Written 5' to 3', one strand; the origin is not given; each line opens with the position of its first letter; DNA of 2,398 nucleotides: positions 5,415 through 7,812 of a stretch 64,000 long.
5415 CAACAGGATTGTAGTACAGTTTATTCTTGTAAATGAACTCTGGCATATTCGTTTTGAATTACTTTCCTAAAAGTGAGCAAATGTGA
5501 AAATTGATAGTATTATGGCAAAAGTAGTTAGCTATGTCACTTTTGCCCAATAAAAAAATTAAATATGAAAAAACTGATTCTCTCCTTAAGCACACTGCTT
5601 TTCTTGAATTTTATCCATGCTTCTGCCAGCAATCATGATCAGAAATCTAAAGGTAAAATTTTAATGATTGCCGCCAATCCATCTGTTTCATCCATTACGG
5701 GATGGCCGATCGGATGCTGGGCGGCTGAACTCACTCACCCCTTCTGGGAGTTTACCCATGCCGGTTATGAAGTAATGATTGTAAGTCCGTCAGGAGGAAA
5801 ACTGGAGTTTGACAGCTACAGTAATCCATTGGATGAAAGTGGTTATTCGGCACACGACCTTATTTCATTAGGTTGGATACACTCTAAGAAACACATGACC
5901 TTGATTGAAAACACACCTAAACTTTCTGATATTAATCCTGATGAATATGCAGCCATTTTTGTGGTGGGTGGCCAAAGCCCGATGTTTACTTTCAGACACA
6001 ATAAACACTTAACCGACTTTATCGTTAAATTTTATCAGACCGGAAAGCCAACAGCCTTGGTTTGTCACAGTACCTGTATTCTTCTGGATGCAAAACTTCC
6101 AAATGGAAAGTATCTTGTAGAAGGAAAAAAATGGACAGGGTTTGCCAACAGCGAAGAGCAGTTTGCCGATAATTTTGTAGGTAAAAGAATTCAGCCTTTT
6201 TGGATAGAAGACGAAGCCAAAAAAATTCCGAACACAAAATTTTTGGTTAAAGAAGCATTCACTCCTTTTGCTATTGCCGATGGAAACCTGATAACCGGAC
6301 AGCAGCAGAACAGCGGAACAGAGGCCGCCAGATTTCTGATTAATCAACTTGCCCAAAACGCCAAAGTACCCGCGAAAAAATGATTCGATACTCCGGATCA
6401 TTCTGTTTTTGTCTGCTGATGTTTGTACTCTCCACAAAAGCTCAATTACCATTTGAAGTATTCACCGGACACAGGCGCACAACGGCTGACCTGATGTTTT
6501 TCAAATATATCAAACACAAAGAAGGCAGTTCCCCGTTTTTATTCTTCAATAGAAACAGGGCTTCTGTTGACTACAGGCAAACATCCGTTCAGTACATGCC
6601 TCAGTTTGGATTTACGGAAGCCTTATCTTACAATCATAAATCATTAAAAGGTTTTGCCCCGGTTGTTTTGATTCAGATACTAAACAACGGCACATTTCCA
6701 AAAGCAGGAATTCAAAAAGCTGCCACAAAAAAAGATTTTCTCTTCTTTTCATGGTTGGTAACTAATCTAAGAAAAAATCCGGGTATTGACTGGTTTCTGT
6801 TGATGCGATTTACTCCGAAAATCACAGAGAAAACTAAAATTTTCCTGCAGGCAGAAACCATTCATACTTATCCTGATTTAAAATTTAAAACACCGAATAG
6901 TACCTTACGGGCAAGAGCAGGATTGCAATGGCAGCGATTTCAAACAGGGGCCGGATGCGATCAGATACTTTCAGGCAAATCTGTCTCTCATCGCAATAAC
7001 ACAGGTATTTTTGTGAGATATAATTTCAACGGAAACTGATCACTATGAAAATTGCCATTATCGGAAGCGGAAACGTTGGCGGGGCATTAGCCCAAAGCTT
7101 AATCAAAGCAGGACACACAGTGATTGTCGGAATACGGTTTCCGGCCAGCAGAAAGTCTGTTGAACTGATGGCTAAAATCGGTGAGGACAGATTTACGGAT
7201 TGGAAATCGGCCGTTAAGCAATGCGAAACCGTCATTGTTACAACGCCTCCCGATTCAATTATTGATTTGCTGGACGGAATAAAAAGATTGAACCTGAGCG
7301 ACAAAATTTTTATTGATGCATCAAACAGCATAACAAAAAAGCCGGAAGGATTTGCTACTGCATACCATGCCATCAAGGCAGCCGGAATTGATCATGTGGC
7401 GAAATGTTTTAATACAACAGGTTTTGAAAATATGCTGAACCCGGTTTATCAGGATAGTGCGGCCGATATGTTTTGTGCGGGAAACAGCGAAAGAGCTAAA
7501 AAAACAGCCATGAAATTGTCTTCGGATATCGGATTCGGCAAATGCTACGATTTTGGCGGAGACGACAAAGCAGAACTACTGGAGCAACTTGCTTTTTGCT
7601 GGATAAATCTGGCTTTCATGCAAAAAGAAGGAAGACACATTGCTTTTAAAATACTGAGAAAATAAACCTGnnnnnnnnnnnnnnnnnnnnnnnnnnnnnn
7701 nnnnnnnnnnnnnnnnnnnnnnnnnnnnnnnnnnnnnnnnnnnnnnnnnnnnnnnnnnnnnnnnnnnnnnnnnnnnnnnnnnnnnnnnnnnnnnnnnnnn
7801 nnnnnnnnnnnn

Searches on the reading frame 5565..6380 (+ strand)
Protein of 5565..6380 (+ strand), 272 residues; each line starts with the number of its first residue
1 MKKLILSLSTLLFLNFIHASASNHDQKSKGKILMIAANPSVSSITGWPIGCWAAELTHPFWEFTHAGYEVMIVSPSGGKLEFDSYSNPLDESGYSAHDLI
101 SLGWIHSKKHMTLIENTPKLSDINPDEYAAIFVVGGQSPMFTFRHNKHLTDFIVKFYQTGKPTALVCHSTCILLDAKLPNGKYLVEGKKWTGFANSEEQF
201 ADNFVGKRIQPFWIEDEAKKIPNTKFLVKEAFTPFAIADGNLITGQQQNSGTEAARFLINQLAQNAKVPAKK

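Call 7: search_protein_families(library=pfam, proteins=[window:5565-6380:+], max_evalue=0.001)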
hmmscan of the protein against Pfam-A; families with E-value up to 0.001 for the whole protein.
window:5565-6380:+ (272 aa): 1 family
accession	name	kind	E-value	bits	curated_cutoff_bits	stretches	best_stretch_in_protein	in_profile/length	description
PF01965.30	DJ-1_PfpI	-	2.5e-14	53.8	26.6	1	54-256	14-160/165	DJ-1/PfpI family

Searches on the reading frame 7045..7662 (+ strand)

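Call 7: search_protein_families(library=pfam, proteins=[window:7045-7662:+], max_evalue=0.001)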
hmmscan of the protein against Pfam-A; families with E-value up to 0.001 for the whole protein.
window:7045-7662:+ (206 aa): 6 families
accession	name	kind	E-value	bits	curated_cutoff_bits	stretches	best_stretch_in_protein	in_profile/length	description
PF03807.23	F420_oxidored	-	1e-15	58.6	21.6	1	2-94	1-93/94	NADP oxidoreductase coenzyme F420-dependent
PF03446.21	NAD_binding_2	-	7.1e-09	36.3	21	1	2-112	1-112/161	NAD binding domain of 6-phosphogluconate dehydrogenase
PF07991.19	KARI_N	-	4.4e-05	23.5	20.6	1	2-73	6-74/165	Acetohydroxy acid isomeroreductase, NADPH-binding domain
PF01210.29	NAD_Gly3P_dh_N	-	6.2e-05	23.5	23.1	0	2-32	1-31/158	NAD-dependent glycerol-3-phosphate dehydrogenase N-terminus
PF01408.29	GFO_IDH_MocA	-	9.8e-05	23.5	24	1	1-70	1-73/120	Oxidoreductase family, NAD-binding Rossmann fold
PF02558.23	ApbA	-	0.00084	19.4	22.2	0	3-47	1-47/150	Ketopantoate reductase PanE/ApbA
